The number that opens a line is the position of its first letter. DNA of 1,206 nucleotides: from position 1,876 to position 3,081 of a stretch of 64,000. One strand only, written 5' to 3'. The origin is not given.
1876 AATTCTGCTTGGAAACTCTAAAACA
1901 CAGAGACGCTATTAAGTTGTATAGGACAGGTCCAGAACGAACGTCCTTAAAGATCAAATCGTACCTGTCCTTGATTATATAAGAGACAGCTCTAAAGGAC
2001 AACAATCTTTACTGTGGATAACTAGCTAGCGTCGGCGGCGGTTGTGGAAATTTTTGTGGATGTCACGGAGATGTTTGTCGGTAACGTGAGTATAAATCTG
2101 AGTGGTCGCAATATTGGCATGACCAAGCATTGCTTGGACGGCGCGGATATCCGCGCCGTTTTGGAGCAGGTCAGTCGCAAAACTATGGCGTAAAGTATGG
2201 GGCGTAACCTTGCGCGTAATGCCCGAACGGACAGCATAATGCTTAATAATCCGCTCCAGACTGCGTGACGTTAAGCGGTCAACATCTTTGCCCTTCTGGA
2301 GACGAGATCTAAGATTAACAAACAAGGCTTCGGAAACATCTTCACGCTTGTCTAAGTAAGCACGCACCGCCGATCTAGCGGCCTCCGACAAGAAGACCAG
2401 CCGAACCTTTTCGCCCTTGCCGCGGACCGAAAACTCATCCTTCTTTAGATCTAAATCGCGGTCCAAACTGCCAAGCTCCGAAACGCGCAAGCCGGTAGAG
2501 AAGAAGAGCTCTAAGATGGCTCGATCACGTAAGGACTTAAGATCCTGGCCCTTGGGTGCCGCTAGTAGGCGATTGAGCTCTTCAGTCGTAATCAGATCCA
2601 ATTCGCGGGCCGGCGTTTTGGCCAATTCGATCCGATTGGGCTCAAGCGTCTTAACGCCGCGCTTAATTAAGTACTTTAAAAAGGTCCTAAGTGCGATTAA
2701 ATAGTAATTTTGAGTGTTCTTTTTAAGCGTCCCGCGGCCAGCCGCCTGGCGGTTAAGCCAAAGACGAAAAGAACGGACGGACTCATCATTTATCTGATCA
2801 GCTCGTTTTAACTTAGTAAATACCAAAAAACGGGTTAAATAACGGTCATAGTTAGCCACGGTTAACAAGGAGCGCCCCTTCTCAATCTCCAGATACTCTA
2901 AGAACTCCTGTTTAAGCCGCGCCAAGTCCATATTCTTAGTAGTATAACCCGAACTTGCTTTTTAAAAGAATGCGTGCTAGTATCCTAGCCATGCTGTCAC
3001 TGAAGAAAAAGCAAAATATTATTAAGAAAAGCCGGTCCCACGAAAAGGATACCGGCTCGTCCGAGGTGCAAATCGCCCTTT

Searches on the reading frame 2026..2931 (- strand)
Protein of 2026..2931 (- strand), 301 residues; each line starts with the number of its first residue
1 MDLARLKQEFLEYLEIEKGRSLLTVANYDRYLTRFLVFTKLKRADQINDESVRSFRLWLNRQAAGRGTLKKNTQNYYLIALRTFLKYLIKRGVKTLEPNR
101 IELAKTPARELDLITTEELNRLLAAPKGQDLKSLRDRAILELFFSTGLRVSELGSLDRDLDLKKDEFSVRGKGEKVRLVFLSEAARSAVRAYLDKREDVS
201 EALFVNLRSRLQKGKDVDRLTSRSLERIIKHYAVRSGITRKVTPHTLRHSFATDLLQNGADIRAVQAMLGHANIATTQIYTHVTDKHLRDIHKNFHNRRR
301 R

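Call 65: find_encoding_contigs(protein=window:2026-2931:-, flank=10000, max_places=3)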
Protein window:2026-2931:- (301 aa): 2 contigs read that carry it; 2 places shown.
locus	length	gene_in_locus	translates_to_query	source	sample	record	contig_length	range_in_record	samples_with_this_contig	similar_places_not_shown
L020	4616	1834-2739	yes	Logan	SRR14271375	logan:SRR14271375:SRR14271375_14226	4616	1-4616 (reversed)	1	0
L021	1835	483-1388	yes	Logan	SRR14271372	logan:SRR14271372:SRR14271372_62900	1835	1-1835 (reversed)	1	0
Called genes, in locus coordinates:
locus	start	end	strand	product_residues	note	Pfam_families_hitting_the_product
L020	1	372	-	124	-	?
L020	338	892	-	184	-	-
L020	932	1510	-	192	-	PF01936:NYN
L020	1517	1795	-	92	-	PF00312:Ribosomal_S15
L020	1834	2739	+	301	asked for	PF02899:Phage_int_SAM_1, PF13102:Phage_int_SAM_5 (weak), PF13495:Phage_int_SAM_4, PF00589:Phage_integrase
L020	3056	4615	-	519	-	?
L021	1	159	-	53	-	?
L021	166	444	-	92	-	PF00312:Ribosomal_S15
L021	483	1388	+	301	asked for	PF02899:Phage_int_SAM_1, PF13102:Phage_int_SAM_5 (weak), PF13495:Phage_int_SAM_4, PF00589:Phage_integrase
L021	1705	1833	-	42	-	?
